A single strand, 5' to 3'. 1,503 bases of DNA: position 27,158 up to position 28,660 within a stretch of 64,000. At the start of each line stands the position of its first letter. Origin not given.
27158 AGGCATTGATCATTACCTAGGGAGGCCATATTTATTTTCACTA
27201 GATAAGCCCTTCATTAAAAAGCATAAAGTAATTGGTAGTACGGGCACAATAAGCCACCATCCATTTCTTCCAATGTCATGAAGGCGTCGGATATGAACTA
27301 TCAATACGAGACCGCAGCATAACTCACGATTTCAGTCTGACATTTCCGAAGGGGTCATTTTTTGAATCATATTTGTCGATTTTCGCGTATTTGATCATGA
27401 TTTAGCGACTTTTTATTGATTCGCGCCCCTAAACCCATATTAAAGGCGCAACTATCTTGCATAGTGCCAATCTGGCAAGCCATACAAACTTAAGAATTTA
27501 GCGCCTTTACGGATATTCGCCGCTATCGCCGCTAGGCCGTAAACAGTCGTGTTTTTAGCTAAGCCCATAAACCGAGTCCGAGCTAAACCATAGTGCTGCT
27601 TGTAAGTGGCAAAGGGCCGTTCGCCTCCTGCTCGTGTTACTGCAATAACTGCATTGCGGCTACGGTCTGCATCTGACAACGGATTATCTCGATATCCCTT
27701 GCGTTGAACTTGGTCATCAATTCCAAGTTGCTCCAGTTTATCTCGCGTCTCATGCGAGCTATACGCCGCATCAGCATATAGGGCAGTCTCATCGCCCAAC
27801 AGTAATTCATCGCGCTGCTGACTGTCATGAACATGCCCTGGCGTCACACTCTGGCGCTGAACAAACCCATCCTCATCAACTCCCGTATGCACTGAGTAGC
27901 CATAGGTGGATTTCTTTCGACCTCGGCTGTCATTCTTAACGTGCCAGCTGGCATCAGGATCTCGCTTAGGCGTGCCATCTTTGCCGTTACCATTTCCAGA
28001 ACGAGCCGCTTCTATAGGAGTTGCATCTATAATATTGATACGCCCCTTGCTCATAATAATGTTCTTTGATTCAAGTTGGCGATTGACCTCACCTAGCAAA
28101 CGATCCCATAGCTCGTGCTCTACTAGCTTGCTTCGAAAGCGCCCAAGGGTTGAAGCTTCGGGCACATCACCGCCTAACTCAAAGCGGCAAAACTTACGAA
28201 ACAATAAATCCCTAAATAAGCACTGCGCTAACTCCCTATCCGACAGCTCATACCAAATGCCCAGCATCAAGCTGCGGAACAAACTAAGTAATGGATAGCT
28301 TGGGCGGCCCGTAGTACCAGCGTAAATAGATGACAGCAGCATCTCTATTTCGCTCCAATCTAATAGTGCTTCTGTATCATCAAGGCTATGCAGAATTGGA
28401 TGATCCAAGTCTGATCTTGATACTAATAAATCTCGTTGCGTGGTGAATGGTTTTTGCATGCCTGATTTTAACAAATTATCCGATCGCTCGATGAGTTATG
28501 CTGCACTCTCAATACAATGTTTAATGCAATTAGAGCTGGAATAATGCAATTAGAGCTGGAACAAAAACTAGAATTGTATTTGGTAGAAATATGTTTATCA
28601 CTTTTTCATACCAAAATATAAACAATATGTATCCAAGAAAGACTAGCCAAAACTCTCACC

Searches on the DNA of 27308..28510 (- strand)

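Call 16: search_dna_similar(query=window:27308-28510:-, collection=plasmids, mode=distant, max_rows=15)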
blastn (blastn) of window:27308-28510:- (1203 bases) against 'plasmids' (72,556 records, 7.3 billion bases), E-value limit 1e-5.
Records with a match: 1; places in all: 1; records where one place covers at least 80% of the query: 1.
Best place of each record, by identity: 60-80% 1.
By first word of the organism name: Marinomonas 1.
By predicted mobility (MOB-suite, as given by PLSDB): non-mobilizable 1.
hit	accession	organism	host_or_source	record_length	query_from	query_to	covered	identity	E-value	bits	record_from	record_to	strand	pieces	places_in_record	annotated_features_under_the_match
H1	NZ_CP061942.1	Marinomonas algicola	Ulva pertusa (algae),microorganism ...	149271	36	1040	84%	69.6%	1e-108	532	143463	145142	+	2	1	IS5 family transposase | transposase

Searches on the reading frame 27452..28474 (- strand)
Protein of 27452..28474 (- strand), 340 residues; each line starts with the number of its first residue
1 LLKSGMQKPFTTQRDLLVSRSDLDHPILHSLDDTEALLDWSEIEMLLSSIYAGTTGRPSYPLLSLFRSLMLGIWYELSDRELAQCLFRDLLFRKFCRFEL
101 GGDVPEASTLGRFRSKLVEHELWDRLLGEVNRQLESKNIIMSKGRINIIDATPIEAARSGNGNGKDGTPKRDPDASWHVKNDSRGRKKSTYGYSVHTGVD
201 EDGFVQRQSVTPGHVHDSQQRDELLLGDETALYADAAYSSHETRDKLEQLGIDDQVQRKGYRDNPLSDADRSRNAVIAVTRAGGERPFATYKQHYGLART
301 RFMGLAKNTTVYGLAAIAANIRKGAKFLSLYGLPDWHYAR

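Call 8: search_protein_families(library=pfam, proteins=[window:27452-28474:-], max_evalue=1)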
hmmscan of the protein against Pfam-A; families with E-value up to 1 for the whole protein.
window:27452-28474:- (340 aa): 7 families
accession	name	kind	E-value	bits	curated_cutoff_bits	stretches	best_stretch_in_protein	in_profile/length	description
PF01609.27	DDE_Tnp_1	-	8.1e-23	81.7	23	1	143-321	3-200/200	Transposase DDE domain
PF05598.16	DUF772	-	2.2e-18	66.5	23.1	1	56-128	1-72/74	Transposase domain (DUF772)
PF13612.12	DDE_Tnp_1_3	-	1.6e-05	25.4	27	1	190-253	43-106/155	Transposase DDE domain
PF13751.12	DDE_Tnp_1_6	-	3.9e-05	24.4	25.1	1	280-323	80-123/125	Transposase DDE domain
PF13359.12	DDE_Tnp_4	-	0.0001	22.4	24.8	1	186-301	23-137/158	DDE superfamily endonuclease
PF13586.12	DDE_Tnp_1_2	-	0.031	15.2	29.2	1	233-300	2-64/86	Transposase DDE domain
PF21982.2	RecX_HTH1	-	0.092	13.2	26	1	236-256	12-32/40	RecX, first three-helix domain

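Call 9: search_protein_families(library=ncbifam, proteins=[window:27452-28474:-], max_evalue=1)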
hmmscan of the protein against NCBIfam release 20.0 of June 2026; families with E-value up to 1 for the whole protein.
window:27452-28474:- (340 aa): 9 families
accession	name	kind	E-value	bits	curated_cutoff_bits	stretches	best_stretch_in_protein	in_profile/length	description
NF033581.1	transpos_IS5_4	equivalog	9.8e-66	222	140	1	32-321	3-284/285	IS5 family transposase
NF033551.1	transpos_IS1182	equivalog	2e-41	142.4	270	3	29-159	22-151/488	IS1182 family transposase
NF033593.1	transpos_ISNCY_1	equivalog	1.4e-22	80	325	2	172-323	283-441/444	ISNCY family transposase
NF033578.1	transpos_IS5_1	equivalog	1.4e-16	60.6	275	2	35-155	23-145/419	IS5 family transposase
NF033580.1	transpos_IS5_3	equivalog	2.8e-15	56.6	110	1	103-276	54-213/258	IS5 family transposase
NF033520.1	transpos_IS982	equivalog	9.9e-11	41.7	130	1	144-301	71-221/243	IS982 family transposase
NF033539.1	transpos_IS1380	equivalog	4.6e-06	25.5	180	1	55-143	38-125/419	IS1380 family transposase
NF033579.1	transpos_IS5_2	equivalog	0.00014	21.4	140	1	174-285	123-236/289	IS5 family transposase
NF033592.1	transpos_IS4_1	equivalog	0.00025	20.3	115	1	80-253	47-201/332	IS4 family transposase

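Call 12: list_cluster_members(proteins=[P0001, window:27452-28474:-, window:35918-36403:+])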
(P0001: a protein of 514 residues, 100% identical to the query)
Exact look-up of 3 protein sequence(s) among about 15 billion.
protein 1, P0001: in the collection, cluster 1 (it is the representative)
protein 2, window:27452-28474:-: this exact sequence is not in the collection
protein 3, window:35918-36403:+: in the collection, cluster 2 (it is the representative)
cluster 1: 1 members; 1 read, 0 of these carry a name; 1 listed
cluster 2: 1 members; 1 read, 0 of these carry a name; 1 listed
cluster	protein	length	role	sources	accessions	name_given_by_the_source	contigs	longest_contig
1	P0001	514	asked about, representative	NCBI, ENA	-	-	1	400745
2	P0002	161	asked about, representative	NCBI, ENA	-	-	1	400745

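Call 18: find_related_loci(query=window:27452-28474:-, collection=genome_contigs, flank=3000)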
Query window:27452-28474:- (340 aa) in genome_contigs; peptide patterns used: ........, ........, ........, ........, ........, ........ (x = any residue, [..] = any of these).
162 stretches matched a pattern; 68 encode a relative of the query (tblastn E <= 1e-3); 64 distinct loci.
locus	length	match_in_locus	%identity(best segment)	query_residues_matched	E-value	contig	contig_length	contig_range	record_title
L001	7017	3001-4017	94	1-339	0e+0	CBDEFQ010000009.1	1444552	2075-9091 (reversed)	MAG: Candidatus Poriferihabitaceae bacterium isolate da5b587c-8cf9-44ca-83e5-6f8e844eeb51 genome assembly, contig: conti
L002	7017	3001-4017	94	1-339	0e+0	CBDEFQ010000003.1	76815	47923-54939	MAG: Candidatus Poriferihabitaceae bacterium isolate da5b587c-8cf9-44ca-83e5-6f8e844eeb51 genome assembly, contig: conti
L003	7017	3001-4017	94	1-339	0e+0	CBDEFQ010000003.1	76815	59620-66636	MAG: Candidatus Poriferihabitaceae bacterium isolate da5b587c-8cf9-44ca-83e5-6f8e844eeb51 genome assembly, contig: conti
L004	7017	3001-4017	94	1-339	0e+0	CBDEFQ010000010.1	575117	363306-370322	MAG: Candidatus Poriferihabitaceae bacterium isolate da5b587c-8cf9-44ca-83e5-6f8e844eeb51 genome assembly, contig: conti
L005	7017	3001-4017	94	1-339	0e+0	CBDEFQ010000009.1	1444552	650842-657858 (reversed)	MAG: Candidatus Poriferihabitaceae bacterium isolate da5b587c-8cf9-44ca-83e5-6f8e844eeb51 genome assembly, contig: conti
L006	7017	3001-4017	94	1-339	0e+0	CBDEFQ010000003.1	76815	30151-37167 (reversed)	MAG: Candidatus Poriferihabitaceae bacterium isolate da5b587c-8cf9-44ca-83e5-6f8e844eeb51 genome assembly, contig: conti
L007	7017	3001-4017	94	1-339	0e+0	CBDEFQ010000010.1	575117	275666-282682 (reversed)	MAG: Candidatus Poriferihabitaceae bacterium isolate da5b587c-8cf9-44ca-83e5-6f8e844eeb51 genome assembly, contig: conti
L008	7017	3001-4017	94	1-339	0e+0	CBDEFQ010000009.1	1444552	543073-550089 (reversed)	MAG: Candidatus Poriferihabitaceae bacterium isolate da5b587c-8cf9-44ca-83e5-6f8e844eeb51 genome assembly, contig: conti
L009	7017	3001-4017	94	1-339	0e+0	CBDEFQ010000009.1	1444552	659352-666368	MAG: Candidatus Poriferihabitaceae bacterium isolate da5b587c-8cf9-44ca-83e5-6f8e844eeb51 genome assembly, contig: conti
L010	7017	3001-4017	94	1-339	0e+0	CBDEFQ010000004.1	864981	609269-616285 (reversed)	MAG: Candidatus Poriferihabitaceae bacterium isolate da5b587c-8cf9-44ca-83e5-6f8e844eeb51 genome assembly, contig: conti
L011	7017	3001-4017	94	1-339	0e+0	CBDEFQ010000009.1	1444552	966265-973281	MAG: Candidatus Poriferihabitaceae bacterium isolate da5b587c-8cf9-44ca-83e5-6f8e844eeb51 genome assembly, contig: conti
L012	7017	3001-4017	94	1-339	0e+0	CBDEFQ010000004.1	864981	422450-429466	MAG: Candidatus Poriferihabitaceae bacterium isolate da5b587c-8cf9-44ca-83e5-6f8e844eeb51 genome assembly, contig: conti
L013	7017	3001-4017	94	1-339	0e+0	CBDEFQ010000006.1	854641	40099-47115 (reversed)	MAG: Candidatus Poriferihabitaceae bacterium isolate da5b587c-8cf9-44ca-83e5-6f8e844eeb51 genome assembly, contig: conti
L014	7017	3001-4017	94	1-339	0e+0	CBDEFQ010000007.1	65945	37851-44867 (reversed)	MAG: Candidatus Poriferihabitaceae bacterium isolate da5b587c-8cf9-44ca-83e5-6f8e844eeb51 genome assembly, contig: conti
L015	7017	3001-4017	94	1-339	0e+0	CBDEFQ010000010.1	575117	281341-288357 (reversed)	MAG: Candidatus Poriferihabitaceae bacterium isolate da5b587c-8cf9-44ca-83e5-6f8e844eeb51 genome assembly, contig: conti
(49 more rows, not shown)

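Call 37: find_homologous_proteins(query=P0002, max_evalue=1e-20)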
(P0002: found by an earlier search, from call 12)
Query P0002 (161 aa): 7970 proteins with E <= 1e-20 among 8000 candidates; the best 120 are listed.
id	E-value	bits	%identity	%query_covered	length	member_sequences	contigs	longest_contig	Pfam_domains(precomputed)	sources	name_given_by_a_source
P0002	1.6e-103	361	100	100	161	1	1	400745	PF01467.33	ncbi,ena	-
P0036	9.5e-67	242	70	94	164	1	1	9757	PF01467.33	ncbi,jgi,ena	-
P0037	9.9e-67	242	72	94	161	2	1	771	PF01467.33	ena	-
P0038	3.0e-66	240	69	98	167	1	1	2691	PF01467.33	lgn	-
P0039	6.3e-66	239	70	95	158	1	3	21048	PF01467.33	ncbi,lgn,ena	ncbi:MAG: D-glycero-beta-D-manno-heptose 1-phosphate adenylyltransferase [Arenicellales bacterium]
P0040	9.7e-66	239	68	94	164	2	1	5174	PF01467.33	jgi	jgi:rfaE bifunctional protein nucleotidyltransferase chain/domain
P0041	1.0e-65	239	69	94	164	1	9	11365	PF01467.33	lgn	-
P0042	1.0e-65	239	69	96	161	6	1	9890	PF01467.33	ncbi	-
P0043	2.2e-65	237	67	98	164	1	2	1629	PF01467.33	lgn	-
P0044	2.3e-65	237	70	94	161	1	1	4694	PF01467.33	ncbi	-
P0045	3.6e-65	237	66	96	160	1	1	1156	PF01467.33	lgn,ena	-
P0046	4.8e-65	236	68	94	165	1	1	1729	PF01467.33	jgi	jgi:rfaE bifunctional protein nucleotidyltransferase chain/domain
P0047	7.2e-65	236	70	94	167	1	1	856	PF01467.33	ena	-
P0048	8.4e-65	236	67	99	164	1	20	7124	PF01467.33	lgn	-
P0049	1.4e-64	235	69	95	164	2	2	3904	PF01467.33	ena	-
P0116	1.2e-57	212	63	93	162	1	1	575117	PF01467.33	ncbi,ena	-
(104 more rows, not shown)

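Call 39: find_encoding_contigs(protein=P0116, flank=6000, max_places=2)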
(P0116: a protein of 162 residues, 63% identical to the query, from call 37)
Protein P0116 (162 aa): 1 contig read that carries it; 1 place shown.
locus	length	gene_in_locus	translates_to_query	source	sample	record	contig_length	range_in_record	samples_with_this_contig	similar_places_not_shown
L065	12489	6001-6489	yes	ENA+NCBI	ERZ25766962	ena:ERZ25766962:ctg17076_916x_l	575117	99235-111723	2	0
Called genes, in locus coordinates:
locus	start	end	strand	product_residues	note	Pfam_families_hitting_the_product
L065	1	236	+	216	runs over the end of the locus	-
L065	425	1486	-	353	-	PF00155:Aminotran_1_2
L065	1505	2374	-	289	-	PF00590:TP_methylase, PF23016:RsmI_C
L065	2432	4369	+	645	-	PF04348:LppC, PF13458:Peripla_BP_6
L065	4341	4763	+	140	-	PF02021:UPF0102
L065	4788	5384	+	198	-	PF13580:SIS_2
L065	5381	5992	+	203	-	PF04972:BON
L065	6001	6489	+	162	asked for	PF01467:CTP_transf_like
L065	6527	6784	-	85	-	PF00462:Glutaredoxin, PF05768:Glrx-like (weak), PF13417:GST_N_3, PF13409:GST_N_2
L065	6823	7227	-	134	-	PF02643:DUF192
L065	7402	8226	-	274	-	PF01149:Fapy_DNA_glyco, PF06831:H2TH, PF06827:zf-FPG_IleRS (weak)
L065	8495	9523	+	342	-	PF00111:Fer2, PF00970:FAD_binding_6, PF00175:NAD_binding_1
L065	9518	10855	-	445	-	PF07219:HemY_N, PF07719:TPR_2 (faint), PF13428:TPR_14 (faint), PF13432:TPR_16 (faint), PF13181:TPR_8 (faint), PF14559:TPR_19 (faint)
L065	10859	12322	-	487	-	PF04375:HemX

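Call 40: find_encoding_contigs(protein=P0039, flank=6000, max_places=2)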
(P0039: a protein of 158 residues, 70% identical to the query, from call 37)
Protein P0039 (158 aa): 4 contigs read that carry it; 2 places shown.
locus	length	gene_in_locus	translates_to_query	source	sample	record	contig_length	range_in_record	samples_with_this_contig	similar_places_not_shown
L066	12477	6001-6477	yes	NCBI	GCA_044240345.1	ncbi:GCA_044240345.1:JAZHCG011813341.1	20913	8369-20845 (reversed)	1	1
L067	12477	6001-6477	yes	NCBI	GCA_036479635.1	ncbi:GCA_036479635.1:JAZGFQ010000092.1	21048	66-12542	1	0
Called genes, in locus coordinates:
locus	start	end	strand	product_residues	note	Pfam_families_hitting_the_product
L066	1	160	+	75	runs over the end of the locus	?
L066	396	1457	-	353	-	PF00155:Aminotran_1_2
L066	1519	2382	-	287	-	PF00590:TP_methylase, PF23016:RsmI_C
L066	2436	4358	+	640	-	PF04348:LppC, PF13458:Peripla_BP_6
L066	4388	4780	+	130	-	PF02021:UPF0102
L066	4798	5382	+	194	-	PF13580:SIS_2, PF01380:SIS (weak)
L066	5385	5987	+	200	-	PF04972:BON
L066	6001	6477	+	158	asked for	PF01467:CTP_transf_like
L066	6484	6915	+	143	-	PF08818:DUF1801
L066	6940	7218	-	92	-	PF00462:Glutaredoxin, PF13417:GST_N_3, PF13409:GST_N_2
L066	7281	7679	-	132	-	PF02643:DUF192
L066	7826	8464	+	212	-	PF01810:LysE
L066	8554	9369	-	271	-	PF01149:Fapy_DNA_glyco, PF06831:H2TH, PF06827:zf-FPG_IleRS (weak)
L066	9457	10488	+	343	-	PF00111:Fer2, PF00970:FAD_binding_6, PF00175:NAD_binding_1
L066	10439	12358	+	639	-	-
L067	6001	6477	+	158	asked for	PF01467:CTP_transf_like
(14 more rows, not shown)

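Call 59: find_encoding_contigs(protein=P0002, flank=10000, max_places=3)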
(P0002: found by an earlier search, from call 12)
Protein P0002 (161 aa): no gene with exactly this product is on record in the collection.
